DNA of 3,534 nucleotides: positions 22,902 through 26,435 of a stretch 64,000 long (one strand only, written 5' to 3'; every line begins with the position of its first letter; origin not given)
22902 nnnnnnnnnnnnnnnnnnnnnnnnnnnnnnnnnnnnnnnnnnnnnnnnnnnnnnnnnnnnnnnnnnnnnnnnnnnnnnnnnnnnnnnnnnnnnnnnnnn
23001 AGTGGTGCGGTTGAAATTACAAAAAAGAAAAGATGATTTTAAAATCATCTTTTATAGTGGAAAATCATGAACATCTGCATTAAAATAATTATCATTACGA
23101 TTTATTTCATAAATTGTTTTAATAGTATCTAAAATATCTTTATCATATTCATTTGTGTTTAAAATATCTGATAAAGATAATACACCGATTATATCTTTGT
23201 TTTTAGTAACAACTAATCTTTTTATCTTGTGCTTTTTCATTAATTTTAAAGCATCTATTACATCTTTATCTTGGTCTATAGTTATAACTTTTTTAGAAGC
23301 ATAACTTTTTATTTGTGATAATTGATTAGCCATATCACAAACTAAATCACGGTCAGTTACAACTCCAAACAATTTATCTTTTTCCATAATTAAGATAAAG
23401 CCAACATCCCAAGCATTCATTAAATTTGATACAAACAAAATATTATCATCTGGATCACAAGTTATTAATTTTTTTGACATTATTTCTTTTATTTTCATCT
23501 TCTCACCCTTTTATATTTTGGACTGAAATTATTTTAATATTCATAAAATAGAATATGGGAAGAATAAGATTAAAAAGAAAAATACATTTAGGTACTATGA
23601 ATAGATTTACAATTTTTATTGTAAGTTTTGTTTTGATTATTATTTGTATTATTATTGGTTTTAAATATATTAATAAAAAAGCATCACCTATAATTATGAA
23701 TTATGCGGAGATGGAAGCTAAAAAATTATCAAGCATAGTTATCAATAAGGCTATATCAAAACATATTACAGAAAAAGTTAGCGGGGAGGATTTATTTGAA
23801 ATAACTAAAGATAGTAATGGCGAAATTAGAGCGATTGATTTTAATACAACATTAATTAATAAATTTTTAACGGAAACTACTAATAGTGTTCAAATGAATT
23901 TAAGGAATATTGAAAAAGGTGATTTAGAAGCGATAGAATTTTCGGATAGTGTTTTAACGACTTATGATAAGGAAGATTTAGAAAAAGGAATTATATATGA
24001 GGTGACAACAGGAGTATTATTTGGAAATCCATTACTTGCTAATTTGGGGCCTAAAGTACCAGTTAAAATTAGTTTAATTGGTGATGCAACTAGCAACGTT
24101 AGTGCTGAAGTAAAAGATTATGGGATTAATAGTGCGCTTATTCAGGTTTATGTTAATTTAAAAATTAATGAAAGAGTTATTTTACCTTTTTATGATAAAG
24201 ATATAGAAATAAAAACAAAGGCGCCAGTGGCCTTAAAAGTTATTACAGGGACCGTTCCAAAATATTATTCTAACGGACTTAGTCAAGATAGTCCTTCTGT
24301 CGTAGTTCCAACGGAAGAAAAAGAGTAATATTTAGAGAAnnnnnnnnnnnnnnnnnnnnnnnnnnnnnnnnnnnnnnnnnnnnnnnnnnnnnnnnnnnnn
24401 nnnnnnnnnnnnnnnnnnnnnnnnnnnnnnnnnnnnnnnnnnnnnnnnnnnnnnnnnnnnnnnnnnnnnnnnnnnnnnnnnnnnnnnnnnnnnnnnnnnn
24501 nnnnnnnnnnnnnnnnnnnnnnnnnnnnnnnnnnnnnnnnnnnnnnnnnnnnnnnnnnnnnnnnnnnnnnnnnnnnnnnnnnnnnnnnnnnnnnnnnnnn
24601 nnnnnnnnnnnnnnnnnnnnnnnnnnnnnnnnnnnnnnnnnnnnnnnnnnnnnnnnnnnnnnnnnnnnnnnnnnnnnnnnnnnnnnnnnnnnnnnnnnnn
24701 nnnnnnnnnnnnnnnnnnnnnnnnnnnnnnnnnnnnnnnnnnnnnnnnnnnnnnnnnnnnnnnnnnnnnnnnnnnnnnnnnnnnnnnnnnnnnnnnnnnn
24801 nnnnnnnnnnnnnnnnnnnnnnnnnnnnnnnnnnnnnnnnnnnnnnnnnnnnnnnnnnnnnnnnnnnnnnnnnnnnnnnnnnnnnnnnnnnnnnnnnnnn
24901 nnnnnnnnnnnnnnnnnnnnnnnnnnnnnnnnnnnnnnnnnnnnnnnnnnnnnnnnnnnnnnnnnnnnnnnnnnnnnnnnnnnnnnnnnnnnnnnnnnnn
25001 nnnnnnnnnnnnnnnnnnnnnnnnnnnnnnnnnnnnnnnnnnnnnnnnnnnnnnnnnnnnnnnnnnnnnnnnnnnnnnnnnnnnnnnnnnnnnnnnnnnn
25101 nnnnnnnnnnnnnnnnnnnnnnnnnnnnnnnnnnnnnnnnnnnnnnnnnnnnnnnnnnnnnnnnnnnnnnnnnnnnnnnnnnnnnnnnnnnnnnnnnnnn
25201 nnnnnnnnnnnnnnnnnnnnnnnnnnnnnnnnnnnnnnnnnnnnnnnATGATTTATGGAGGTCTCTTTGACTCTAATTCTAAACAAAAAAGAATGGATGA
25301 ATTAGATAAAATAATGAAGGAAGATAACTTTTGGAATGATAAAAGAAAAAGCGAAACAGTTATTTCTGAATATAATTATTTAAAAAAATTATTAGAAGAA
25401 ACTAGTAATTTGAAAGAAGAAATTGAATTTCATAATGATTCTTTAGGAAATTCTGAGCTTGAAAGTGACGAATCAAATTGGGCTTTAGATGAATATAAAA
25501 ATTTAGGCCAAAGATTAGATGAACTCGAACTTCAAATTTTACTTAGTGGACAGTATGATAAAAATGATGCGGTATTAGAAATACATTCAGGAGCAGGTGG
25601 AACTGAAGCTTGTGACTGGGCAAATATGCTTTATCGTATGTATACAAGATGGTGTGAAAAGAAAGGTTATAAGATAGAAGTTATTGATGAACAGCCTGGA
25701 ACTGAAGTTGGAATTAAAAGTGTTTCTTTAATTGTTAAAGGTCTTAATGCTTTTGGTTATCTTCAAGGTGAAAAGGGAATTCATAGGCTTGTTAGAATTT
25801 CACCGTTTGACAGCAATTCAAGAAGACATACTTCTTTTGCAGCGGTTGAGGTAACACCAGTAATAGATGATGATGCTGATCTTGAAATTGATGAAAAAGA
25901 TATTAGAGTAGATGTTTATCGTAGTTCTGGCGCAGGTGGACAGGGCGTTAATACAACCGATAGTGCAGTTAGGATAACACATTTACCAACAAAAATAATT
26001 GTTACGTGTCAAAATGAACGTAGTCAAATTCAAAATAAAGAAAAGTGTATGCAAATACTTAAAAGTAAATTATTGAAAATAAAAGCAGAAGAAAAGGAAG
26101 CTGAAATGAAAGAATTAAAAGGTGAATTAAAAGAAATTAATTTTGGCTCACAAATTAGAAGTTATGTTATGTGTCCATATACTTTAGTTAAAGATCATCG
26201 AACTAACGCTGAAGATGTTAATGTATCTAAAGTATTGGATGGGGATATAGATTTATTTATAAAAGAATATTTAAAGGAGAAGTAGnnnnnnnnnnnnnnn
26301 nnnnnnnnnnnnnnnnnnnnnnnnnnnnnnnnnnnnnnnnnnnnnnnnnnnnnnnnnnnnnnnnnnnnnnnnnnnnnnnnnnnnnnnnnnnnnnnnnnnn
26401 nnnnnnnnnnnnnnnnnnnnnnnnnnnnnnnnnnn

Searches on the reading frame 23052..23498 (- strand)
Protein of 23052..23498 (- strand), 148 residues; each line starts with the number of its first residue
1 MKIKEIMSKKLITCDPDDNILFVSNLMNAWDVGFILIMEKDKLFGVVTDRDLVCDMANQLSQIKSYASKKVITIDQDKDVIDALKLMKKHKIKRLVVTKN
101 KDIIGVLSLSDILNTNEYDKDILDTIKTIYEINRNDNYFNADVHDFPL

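Call 88: search_protein_families(library=pfam, proteins=[window:23052-23498:-], max_evalue=0.00001)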
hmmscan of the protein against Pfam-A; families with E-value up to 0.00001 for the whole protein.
window:23052-23498:- (148 aa): 1 family
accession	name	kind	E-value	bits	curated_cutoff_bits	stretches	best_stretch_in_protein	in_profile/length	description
PF00571.33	CBS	-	1.8e-23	83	24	2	63-114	1-53/57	CBS domain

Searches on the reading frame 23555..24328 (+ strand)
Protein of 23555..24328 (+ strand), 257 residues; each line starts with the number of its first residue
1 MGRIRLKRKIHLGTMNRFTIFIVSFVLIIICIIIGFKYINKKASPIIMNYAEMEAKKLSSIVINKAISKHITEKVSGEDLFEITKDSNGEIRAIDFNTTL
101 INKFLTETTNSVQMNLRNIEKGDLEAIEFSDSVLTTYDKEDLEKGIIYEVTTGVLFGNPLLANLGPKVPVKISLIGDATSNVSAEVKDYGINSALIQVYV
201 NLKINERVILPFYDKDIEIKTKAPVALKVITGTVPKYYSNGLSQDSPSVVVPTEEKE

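Call 88: search_protein_families(library=pfam, proteins=[window:23555-24328:+], max_evalue=0.00001)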
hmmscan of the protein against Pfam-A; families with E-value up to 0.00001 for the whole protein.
window:23555-24328:+ (257 aa): 1 family
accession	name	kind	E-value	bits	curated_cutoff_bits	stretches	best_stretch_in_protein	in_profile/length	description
PF09560.15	Spore_YunB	-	1.3e-25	89.7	25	1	148-237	2-91/91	Sporulation protein YunB (Spo_YunB)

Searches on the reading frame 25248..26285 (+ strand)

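Call 88: search_protein_families(library=pfam, proteins=[window:25248-26285:+], max_evalue=0.00001)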
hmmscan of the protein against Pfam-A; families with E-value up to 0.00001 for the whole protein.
window:25248-26285:+ (345 aa): 2 families
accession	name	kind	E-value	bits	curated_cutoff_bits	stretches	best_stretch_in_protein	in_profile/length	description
PF03462.23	PCRF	-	5.7e-57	193.1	24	1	13-200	2-194/194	PCRF domain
PF00472.26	RF-1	-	5.1e-41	139.7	35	1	209-318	2-116/116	RF-1 domain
